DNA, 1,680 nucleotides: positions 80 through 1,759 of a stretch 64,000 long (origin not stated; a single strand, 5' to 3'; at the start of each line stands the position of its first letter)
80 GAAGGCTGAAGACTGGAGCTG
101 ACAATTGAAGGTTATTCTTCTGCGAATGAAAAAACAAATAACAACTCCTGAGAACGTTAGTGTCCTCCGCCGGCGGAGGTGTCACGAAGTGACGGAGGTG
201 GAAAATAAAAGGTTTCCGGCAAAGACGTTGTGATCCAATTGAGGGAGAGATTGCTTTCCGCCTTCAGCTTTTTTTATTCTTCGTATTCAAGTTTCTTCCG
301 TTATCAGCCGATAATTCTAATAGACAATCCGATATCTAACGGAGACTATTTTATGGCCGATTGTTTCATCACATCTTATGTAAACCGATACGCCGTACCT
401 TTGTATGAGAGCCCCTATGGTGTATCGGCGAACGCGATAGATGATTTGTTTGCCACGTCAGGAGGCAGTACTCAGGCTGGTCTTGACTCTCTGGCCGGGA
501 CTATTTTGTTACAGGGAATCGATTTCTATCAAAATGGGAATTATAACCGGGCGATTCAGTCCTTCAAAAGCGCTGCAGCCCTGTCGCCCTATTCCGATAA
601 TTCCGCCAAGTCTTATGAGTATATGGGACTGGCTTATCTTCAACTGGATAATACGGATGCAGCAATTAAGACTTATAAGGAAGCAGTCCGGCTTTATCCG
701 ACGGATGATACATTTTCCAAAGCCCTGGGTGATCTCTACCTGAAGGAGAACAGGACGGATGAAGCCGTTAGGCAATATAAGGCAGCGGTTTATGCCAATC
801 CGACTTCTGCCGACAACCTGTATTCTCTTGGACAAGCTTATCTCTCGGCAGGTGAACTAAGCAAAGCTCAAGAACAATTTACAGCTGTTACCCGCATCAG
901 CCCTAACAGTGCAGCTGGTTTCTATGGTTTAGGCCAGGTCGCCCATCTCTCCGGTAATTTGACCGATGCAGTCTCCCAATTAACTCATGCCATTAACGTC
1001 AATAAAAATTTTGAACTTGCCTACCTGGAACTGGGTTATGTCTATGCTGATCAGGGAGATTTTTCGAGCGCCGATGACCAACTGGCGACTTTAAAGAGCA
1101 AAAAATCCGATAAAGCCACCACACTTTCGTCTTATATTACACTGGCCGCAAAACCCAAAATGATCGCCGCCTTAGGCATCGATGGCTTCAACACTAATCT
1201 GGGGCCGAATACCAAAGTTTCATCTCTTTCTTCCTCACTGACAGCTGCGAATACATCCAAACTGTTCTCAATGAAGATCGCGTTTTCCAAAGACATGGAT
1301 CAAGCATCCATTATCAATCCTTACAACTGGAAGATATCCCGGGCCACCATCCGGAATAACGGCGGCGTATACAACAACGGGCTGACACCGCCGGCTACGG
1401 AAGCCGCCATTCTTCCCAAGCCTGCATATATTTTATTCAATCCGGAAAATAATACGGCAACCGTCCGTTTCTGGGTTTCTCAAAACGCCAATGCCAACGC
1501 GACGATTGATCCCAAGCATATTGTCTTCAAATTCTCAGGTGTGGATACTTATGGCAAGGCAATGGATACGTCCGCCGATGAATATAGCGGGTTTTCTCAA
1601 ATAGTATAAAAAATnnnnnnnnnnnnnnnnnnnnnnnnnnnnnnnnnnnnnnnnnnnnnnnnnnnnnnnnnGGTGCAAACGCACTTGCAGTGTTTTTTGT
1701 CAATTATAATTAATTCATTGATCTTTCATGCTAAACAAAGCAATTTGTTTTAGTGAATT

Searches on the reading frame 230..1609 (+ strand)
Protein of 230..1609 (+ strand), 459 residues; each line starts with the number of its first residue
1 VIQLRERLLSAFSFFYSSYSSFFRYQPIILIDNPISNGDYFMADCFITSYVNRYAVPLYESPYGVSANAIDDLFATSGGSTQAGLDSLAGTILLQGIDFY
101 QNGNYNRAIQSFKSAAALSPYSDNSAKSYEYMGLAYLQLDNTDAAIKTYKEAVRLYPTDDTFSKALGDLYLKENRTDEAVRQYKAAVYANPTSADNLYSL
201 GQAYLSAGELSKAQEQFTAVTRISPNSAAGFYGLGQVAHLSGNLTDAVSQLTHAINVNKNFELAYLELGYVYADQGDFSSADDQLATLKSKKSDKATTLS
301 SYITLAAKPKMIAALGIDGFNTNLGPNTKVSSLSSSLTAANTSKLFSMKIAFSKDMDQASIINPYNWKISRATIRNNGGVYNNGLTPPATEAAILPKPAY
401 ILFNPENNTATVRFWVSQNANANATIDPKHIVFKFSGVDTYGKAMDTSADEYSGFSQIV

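Call 82: search_protein_families(library=pfam, proteins=[window:230-1609:+], max_evalue=0.0001)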
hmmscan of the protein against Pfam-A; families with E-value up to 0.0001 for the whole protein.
window:230-1609:+ (459 aa): 17 families
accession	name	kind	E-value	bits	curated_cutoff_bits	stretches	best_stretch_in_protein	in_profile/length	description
PF13432.12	TPR_16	-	7.3e-28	97.1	32.7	4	132-194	3-65/65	Tetratricopeptide repeat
PF07719.23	TPR_2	-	7.4e-27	91.7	27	1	126-159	1-34/34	Tetratricopeptide repeat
PF13414.12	TPR_11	-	1.4e-24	85.9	26.8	2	167-207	1-41/42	TPR repeat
PF00515.34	TPR_1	-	6.8e-23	79.9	27.8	1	126-159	1-34/34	Tetratricopeptide repeat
PF13181.12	TPR_8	-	2.4e-21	74.5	25.7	0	127-158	2-33/34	Tetratricopeptide repeat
PF14559.12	TPR_19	-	1.4e-18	67.4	25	2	171-228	2-59/68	Tetratricopeptide repeat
PF13431.12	TPR_17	-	1.4e-17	62.8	24.4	0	183-215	2-34/34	Tetratricopeptide repeat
PF13428.12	TPR_14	-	2e-16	59.3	23.5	0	129-169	4-44/44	Tetratricopeptide repeat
PF13424.12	TPR_12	-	3.3e-16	59.7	30.1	1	94-157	8-76/77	Tetratricopeptide repeat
PF13174.12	TPR_6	-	7.6e-13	48.6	26.3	0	131-158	5-32/33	Tetratricopeptide repeat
PF13176.12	TPR_7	-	1e-10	41.3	27.9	0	165-188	4-29/36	Tetratricopeptide repeat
PF12895.13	ANAPC3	-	1.3e-08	35.4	27.2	0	187-251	15-79/82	Anaphase-promoting complex, cyclosome, subunit 3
PF13371.12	TPR_9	-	6.7e-08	32.9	35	0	168-227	3-62/73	Tetratricopeptide repeat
PF23914.1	TPR_CcmH_CycH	-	5.6e-07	30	42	0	131-226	55-153/158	Cytochrome c-type biogenesis protein H TPR domain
PF24575.1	TPR_Slam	-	1.4e-05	25.9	35.2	0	166-217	53-104/104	Surface lipoprotein assembly modifier, N-terminal TPR repeats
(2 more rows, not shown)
